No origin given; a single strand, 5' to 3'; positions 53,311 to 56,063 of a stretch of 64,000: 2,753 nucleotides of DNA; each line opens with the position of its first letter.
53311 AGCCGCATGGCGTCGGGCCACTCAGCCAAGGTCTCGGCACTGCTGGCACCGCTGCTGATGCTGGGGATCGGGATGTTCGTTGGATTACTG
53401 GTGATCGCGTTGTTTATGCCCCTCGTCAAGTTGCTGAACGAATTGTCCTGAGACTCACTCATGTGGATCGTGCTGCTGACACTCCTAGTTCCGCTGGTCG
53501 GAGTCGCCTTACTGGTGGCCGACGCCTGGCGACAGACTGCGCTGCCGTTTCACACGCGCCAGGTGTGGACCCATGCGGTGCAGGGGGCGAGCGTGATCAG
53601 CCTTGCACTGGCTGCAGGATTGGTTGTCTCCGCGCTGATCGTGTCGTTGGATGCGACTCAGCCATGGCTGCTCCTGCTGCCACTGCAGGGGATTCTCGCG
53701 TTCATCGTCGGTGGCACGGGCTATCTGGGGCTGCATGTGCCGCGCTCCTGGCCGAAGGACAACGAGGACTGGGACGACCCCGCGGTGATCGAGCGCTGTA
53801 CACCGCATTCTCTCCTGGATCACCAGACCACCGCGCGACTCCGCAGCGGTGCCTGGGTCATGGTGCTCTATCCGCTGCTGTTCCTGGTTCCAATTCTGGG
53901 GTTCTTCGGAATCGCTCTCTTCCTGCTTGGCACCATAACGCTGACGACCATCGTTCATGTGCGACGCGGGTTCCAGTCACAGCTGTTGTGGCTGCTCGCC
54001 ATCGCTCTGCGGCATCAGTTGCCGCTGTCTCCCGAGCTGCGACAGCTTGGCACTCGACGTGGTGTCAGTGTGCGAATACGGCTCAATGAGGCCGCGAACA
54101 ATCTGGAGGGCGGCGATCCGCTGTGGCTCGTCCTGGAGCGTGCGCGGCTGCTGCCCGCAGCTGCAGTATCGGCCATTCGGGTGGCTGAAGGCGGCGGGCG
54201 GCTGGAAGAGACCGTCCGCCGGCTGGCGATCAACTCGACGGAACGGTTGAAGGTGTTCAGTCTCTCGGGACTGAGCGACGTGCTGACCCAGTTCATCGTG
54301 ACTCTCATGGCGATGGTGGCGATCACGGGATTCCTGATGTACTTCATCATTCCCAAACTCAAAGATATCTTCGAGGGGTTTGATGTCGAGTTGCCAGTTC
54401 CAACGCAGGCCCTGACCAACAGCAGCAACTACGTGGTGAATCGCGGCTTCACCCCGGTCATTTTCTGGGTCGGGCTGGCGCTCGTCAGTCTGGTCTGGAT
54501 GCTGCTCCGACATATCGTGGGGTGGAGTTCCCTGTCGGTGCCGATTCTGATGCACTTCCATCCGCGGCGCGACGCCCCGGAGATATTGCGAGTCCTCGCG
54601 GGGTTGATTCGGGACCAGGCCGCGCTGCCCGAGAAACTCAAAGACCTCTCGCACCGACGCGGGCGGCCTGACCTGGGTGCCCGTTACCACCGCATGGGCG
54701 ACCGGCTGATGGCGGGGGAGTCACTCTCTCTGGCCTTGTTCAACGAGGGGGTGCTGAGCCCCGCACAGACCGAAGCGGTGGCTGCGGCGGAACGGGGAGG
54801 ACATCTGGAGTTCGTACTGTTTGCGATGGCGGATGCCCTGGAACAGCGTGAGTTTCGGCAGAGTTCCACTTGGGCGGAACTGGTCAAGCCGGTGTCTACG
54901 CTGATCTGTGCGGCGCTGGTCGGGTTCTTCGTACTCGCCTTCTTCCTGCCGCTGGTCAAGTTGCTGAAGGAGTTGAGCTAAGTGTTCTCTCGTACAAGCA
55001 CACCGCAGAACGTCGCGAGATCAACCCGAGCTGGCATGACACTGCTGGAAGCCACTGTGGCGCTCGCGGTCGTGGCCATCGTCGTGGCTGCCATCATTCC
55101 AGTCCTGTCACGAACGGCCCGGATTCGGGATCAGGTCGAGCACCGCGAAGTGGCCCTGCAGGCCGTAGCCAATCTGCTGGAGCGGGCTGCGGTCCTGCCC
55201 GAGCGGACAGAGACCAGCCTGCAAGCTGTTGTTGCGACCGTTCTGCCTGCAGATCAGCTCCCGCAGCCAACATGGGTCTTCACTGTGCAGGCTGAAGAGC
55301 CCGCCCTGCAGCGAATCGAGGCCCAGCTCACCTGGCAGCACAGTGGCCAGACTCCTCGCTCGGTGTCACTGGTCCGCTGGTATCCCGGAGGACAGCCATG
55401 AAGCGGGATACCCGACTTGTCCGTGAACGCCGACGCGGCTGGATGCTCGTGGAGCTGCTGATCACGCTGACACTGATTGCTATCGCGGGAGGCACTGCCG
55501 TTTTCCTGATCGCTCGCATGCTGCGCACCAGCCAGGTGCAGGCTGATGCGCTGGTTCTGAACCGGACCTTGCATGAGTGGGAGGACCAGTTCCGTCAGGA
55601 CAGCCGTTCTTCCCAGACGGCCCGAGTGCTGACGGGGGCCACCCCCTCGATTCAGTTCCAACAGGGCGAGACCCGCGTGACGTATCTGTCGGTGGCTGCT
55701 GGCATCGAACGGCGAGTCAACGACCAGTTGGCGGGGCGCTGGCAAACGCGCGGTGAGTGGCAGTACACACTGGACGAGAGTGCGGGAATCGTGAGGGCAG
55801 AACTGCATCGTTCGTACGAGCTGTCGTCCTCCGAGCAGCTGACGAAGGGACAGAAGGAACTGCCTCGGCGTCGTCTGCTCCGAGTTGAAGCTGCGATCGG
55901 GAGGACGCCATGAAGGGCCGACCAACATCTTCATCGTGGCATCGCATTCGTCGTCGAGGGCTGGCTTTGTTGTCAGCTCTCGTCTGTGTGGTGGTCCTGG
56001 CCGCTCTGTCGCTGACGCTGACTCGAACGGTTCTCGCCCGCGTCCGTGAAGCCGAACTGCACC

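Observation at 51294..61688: Ten-gene translationally coupled operon with three tandem GspF/PilC paralogs, pseudopilins, DUF1559 proteins, a large signal-peptide protein and an orphan ABC-2 permease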

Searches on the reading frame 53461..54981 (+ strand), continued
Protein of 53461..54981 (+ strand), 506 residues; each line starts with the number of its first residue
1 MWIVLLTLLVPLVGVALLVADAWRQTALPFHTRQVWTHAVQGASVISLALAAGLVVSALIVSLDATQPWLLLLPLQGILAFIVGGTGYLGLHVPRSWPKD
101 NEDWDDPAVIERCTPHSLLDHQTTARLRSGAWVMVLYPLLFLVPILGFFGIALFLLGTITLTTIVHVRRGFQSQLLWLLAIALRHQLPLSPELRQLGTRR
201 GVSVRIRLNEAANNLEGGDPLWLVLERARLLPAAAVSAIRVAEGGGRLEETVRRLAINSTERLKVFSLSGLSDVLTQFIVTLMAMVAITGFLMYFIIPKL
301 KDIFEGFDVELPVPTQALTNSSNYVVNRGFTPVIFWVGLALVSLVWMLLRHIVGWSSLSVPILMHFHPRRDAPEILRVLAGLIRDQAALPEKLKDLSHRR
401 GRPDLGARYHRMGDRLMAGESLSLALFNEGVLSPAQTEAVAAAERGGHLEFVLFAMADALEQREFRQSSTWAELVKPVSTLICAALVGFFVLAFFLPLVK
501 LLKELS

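Call 67: find_encoding_contigs(protein=P0061, flank=10000, max_places=3)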
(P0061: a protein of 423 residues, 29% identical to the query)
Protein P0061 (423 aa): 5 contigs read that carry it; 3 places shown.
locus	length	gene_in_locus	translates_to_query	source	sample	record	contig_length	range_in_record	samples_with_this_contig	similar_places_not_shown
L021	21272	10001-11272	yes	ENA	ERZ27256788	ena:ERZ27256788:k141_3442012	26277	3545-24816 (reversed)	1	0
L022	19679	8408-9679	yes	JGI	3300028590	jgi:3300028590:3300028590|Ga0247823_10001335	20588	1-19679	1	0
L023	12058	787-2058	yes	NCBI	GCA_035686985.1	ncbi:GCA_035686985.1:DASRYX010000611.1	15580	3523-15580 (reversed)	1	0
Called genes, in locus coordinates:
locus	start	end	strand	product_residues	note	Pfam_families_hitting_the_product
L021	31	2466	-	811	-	PF07583:PSCyt2, PF07587:PSD1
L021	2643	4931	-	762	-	PF04151:PPC (faint)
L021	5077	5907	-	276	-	PF04909:Amidohydro_2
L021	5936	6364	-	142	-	-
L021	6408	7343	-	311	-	PF00248:Aldo_ket_red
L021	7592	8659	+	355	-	PF00482:T2SSF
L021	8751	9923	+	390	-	PF28597:T2SSF_N, PF00482:T2SSF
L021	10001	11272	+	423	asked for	PF00482:T2SSF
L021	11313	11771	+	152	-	-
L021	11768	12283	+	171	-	-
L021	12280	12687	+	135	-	-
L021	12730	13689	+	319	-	PF07963:N_methyl, PF07596:SBP_bac_10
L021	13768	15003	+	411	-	PF01594:AI-2E_transport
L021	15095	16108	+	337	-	PF03088:Str_synth (faint), PF08450:SGL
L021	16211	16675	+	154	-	PF02082:Rrf2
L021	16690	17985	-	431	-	PF13360:PQQ_2, PF01011:PQQ (faint), PF25293:Beta-prop_EMC1_N (faint), PF13360:PQQ_2, PF13570:Beta-prop_ACSF4 (weak), PF13360:PQQ_2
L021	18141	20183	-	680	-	PF00664:ABC_membrane, PF00005:ABC_tran, PF13304:AAA_21 (faint)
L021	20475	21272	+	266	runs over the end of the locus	PF01113:DapB_N, PF05173:DapB_C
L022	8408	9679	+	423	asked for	PF00482:T2SSF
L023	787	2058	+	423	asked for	PF00482:T2SSF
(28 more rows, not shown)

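Call 68: find_encoding_contigs(protein=P0193, flank=10000, max_places=2)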
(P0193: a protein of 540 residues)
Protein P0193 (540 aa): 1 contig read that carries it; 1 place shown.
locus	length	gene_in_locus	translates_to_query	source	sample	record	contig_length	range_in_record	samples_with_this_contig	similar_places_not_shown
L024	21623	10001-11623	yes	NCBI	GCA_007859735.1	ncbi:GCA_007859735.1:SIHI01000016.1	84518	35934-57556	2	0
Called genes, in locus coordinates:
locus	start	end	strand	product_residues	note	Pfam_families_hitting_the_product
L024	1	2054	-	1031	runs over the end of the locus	-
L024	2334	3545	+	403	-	PF17785:PUA_3, PF10672:Methyltrans_SAM, PF03602:Cons_hypoth95, PF01596:Methyltransf_3 (weak), PF05175:MTS, PF09445:Methyltransf_15 (weak), PF13847:Methyltransf_31, PF13649:Methyltransf_25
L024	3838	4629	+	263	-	PF01738:DLH, PF12146:Hydrolase_4 (faint), PF00326:Peptidase_S9 (faint), PF02230:Abhydrolase_2 (weak), PF08840:BAAT_C (faint)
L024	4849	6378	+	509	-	PF00437:T2SSE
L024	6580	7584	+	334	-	PF01595:CNNM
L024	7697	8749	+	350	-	PF00482:T2SSF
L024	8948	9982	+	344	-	PF00482:T2SSF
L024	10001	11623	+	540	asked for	PF00482:T2SSF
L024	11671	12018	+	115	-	-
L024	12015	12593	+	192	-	-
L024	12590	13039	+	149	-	-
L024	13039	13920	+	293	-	PF07963:N_methyl (weak), PF07596:SBP_bac_10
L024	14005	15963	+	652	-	-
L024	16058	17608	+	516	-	PF12679:ABC2_membrane_2 (weak), PF12698:ABC2_membrane_3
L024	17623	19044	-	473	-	PF00246:Peptidase_M14 (weak)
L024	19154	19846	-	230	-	-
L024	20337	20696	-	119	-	-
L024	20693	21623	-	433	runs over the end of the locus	PF12158:DUF3592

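Call 81: search_protein_families(library=pfam, proteins=[L024:14005-15963:+], max_evalue=10)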
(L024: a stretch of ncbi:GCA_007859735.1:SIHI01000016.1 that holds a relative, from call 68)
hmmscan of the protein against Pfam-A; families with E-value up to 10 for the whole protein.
L024:14005-15963:+ (652 aa): 2 families
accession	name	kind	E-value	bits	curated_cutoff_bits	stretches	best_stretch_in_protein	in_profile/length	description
PF19451.5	DUF5989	-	0.066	13.7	27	1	321-347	2-27/49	Family of unknown function (DUF5989)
PF04893.22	Yip1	-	0.11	12.8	28.6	1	328-402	10-100/173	Yip1 domain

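Call 82: list_cluster_members(proteins=[P0075, P0077, P0080, P0084, P0089, P0099, P0120, P0166, P0218, P0113])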
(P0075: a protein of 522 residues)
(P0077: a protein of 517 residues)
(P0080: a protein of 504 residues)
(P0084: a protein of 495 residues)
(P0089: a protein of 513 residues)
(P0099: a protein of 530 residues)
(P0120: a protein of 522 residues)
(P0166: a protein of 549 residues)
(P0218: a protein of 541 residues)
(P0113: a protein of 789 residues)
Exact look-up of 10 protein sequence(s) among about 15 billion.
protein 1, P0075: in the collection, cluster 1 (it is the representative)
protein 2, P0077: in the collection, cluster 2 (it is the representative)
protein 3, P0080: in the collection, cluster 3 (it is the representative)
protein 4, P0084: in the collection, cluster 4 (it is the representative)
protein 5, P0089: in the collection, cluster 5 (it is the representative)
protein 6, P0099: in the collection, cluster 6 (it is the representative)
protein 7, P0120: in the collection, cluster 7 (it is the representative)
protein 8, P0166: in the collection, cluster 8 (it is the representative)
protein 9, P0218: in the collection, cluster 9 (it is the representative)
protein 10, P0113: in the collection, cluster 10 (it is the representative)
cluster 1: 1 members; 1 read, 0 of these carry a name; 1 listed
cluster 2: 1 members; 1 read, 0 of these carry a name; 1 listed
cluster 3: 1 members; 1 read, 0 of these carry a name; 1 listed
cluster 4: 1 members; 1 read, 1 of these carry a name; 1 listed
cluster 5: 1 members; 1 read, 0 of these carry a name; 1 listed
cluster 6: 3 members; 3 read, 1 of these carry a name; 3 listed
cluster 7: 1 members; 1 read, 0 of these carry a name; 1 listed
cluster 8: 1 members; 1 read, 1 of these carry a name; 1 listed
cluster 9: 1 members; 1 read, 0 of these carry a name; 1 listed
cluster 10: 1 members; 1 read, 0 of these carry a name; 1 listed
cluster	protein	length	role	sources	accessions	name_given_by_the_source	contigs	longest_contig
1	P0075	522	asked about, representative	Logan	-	-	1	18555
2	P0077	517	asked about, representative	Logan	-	-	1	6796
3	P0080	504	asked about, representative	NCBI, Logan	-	-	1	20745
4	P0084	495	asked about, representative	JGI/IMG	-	type II secretory pathway component PulF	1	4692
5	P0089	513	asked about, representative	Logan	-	-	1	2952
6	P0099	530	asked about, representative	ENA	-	-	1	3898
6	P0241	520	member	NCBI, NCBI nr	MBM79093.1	MAG: hypothetical protein CMJ78_00685 [Planctomycetaceae bacterium] | hypothetical protein [Planctomycetaceae bacterium]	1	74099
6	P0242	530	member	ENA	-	-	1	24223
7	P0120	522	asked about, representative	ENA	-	-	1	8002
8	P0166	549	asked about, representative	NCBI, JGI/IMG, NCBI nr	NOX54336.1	MAG: hypothetical protein GXP27_07810 [Planctomycetes bacterium] | hypothetical protein [Planctomycetota bacterium]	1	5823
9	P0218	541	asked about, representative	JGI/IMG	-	-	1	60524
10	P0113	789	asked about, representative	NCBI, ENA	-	-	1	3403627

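Call 83: find_encoding_contigs(protein=P0113, flank=10000, max_places=2)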
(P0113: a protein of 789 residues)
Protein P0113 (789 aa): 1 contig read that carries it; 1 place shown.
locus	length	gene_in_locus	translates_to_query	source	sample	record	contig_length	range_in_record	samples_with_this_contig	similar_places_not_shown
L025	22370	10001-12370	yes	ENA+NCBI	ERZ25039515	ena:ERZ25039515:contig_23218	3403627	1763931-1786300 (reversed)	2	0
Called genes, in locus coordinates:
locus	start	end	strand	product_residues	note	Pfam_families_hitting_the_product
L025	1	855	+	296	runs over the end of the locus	PF01795:Methyltransf_5, PF13847:Methyltransf_31 (faint), PF13649:Methyltransf_25 (faint)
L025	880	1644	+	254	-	-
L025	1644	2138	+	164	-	PF12694:cpYpsA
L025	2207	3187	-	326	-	PF03958:Secretin_N, PF00263:Secretin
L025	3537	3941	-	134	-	-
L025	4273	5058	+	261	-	PF01497:Peripla_BP_2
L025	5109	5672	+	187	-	PF13476:AAA_23 (faint), PF00005:ABC_tran, PF13304:AAA_21 (weak)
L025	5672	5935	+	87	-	-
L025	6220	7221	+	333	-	PF01032:FecCD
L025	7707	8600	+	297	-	PF00437:T2SSE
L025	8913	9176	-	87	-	-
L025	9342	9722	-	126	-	-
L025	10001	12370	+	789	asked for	PF00482:T2SSF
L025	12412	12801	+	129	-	-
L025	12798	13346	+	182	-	-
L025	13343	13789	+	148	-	-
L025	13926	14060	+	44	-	PF07963:N_methyl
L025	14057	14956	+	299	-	PF07596:SBP_bac_10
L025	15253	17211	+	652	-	PF00005:ABC_tran, PF02463:SMC_N (faint), PF13191:AAA_16 (faint), PF13476:AAA_23 (faint), PF13555:AAA_29 (faint), PF24389:ORC-CDC6-like (faint), PF12848:ABC_tran_Xtn, PF00005:ABC_tran, +6 more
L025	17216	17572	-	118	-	-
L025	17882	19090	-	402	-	PF00817:IMS, PF11799:IMS_C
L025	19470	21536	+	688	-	PF01343:Peptidase_S49, PF25145:NfeD1b_N (weak), PF01343:Peptidase_S49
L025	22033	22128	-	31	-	-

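Call 85: find_encoding_contigs(protein=P0130, flank=10000, max_places=2)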
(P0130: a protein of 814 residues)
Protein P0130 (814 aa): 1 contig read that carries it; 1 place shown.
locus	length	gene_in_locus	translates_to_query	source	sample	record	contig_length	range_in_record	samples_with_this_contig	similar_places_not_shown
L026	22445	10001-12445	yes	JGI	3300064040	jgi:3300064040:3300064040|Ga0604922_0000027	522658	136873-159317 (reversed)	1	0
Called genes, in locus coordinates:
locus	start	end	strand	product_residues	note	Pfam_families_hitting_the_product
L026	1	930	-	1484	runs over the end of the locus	PF07627:PSCyt3 (faint), PF00034:Cytochrom_C (faint), PF13442:Cytochrome_CBB3 (faint), PF14522:Cytochrome_C7 (faint), PF14537:Cytochrom_c3_2 (faint), PF00595:PDZ (weak), PF13180:PDZ_2, PF17820:PDZ_6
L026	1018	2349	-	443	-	PF00032:Cytochrom_B_C (weak)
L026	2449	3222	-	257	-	PF00033:Cytochrome_B, PF14358:DUF4405 (weak), PF13631:Cytochrom_B_N_2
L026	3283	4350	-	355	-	PF00355:Rieske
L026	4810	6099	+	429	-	PF02844:GARS_N, PF01071:GARS_A, PF02843:GARS_C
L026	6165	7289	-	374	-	-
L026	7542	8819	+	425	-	PF00437:T2SSE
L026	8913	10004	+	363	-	PF00482:T2SSF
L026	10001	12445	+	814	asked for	PF00482:T2SSF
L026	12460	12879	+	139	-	-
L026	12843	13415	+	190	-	-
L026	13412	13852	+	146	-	-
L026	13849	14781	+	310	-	PF07963:N_methyl, PF07596:SBP_bac_10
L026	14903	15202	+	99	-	PF13783:DUF4177 (weak)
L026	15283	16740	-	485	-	PF07394:DUF1501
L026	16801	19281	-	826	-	PF07635:PSCyt1, PF13442:Cytochrome_CBB3 (faint), PF07583:PSCyt2, PF07587:PSD1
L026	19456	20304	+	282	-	PF13360:PQQ_2 (weak)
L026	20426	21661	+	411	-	PF06738:ThrE, PF12821:ThrE_2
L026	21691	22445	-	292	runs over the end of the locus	PF00484:Pro_CA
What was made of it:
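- In L026 the fusion sits in a cleanly called T2SSE-Fa-Fb::Fc-pp1-pp2-pp3-DUF1559 operon (call 85).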

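Call 95: predict_structure(alignment_id=A2)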
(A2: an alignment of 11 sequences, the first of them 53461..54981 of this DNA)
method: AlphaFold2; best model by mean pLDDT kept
length: 506 residues; sequences in the alignment: 11
mean_pLDDT: 75.3   pTM: 0.57
mean pLDDT of the five models: 75.3, 75.2, 74.1, 71.9, 69.7
residues with pLDDT >= 90: 2; 70-90: 356; 50-70: 148; < 50: 0
segments of 3 or more residues with pLDDT < 50: none
pLDDT, mean of each block of 10 residues (from residue 1): 70 85 71 80 88 81 59 71 85 71 67 56 75 74 62 72 78 89 85 84 86 85 83 74 74 84 63 68 74 77 74 74 68 67 70 59 64 81 73 73 72 85 86 87 84 83 73 73 79 73 69
secondary structure, 60 per line:
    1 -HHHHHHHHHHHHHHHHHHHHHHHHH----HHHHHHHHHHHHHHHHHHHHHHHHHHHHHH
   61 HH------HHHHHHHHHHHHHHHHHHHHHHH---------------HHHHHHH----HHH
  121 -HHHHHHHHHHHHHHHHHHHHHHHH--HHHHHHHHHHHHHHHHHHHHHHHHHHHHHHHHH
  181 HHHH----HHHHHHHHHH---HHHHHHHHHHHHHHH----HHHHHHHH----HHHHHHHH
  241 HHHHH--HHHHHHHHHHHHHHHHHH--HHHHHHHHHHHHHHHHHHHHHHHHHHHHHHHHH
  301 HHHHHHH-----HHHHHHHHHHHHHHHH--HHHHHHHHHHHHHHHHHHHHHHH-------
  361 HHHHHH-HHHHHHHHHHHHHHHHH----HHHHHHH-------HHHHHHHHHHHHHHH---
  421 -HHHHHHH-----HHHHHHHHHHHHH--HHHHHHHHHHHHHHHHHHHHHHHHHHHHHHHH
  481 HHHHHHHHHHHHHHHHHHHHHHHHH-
elements in order: H2-26 H31-62 H69-91 H107-113 H122-145 H148-184 H189-198 H202-216 H221-228 H233-245 H248-265 H268-307 H313-328 H331-353 H361-366 H368-384 H389-395 H403-417 H422-428 H434-446 H449-505
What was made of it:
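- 53461..54981 (+): Fc: third GspF/PilC paralog, 506 aa, with an N-terminal extension of about 170 aa made of membrane helices. The AF2 model has pLDDT 75 and five long helices before the first cytoplasmic domain (call 95).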

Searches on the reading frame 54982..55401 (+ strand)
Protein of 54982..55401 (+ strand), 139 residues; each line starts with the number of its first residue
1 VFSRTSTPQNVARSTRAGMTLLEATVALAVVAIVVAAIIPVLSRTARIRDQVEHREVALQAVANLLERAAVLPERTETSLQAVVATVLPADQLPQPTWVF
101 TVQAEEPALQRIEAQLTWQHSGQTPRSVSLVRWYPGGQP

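Call 5: search_protein_families(library=pfam, proteins=[window:54982-55401:+], max_evalue=0.1)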
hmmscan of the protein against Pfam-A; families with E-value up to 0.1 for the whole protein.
window:54982-55401:+ (139 aa): 3 families
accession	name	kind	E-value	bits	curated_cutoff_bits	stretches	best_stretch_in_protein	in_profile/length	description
PF07963.17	N_methyl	-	9.4e-05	22.3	21.2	1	14-38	2-26/27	Prokaryotic N-terminal methylation motif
PF23600.1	DUF7139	-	0.015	15.3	30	1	9-88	14-95/150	Domain of unknown function (DUF7139)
PF20315.3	DUF6611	-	0.049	14.1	27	1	23-66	76-119/168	Family of unknown function (DUF6611)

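Call 6: search_protein_families(library=ncbifam, proteins=[window:54982-55401:+], max_evalue=0.1)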
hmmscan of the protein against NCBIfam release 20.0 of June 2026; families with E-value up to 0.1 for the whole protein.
window:54982-55401:+ (139 aa): 10 families
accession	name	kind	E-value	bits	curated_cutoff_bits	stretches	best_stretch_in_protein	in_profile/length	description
TIGR02523.1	type_IV_pilV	equivalog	5.1e-08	33.5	52.2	1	17-116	2-100/139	type IV pilus modification protein PilV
TIGR01707.1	gspI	equivalog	3.6e-06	27.4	44.35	1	18-72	1-55/101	type II secretion system minor pseudopilin GspI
NF038303.1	EPS_HpsB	equivalog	8.9e-06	25.8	150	1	17-66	3-52/211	hormogonium polysaccharide secretion pseudopilin HpsB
NF041013.1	T4P_ComGE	equivalog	2.7e-05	24.2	49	1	18-64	5-51/83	competence type IV pilus minor pilin ComGE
TIGR02532.1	IV_pilin_GFxxxE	domain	0.011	15.6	16.3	1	16-38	1-23/24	prepilin-type N-terminal cleavage/methylation domain-containing protein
TIGR01710.1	typeII_sec_gspG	equivalog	0.018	15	88.85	1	18-88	2-71/134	type II secretion system major pseudopilin GspG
NF007848.0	PRK10557.1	equivalog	0.026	13.9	120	1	10-60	4-57/192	prepilin peptidase-dependent protein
NF040991.1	MamS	equivalog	0.059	13.5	200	1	26-106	7-74/186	magnetosome protein MamS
NF041002.1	pilin_ComGF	equivalog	0.095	12.9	80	0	18-54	3-39/139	competence type IV pilus minor pilin ComGF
TIGR00907.1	2A0304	subfamily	0.098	11.5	598.3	0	19-72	378-431/482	amino acid permease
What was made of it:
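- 54982..55401 (+): pp1: minor pseudopilin, PilV/GspI-like, 139 aa. Leader ends ...RAG|MTLLE. PilV 5.1e-8 and GspI 3.6e-6, both below cut-off (calls 5, 6).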

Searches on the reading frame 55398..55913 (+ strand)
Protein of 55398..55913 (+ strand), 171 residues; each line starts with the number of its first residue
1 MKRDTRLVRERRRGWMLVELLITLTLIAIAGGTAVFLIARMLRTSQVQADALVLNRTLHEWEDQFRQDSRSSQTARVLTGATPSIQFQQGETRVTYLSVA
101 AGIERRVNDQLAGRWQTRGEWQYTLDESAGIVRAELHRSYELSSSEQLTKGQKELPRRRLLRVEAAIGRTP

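Call 5: search_protein_families(library=pfam, proteins=[window:55398-55913:+], max_evalue=0.1)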
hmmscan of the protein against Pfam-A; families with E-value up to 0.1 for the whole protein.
window:55398-55913:+ (171 aa): 0 families

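Call 6: search_protein_families(library=ncbifam, proteins=[window:55398-55913:+], max_evalue=0.1)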
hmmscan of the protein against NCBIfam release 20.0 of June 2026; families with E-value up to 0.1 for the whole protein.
window:55398-55913:+ (171 aa): 1 family
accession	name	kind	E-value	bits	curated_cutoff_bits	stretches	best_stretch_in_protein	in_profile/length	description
TIGR01708.2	typeII_sec_gspH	equivalog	0.00091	19.3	80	1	13-70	2-59/169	type II secretion system minor pseudopilin GspH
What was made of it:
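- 55398..55913 (+): pp2: minor pseudopilin, 171 aa. Leader ends ...RRRG|WMLVE. ATGA overlap with pp1. Weak GspH N-terminal hit, 9e-4 (call 6).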
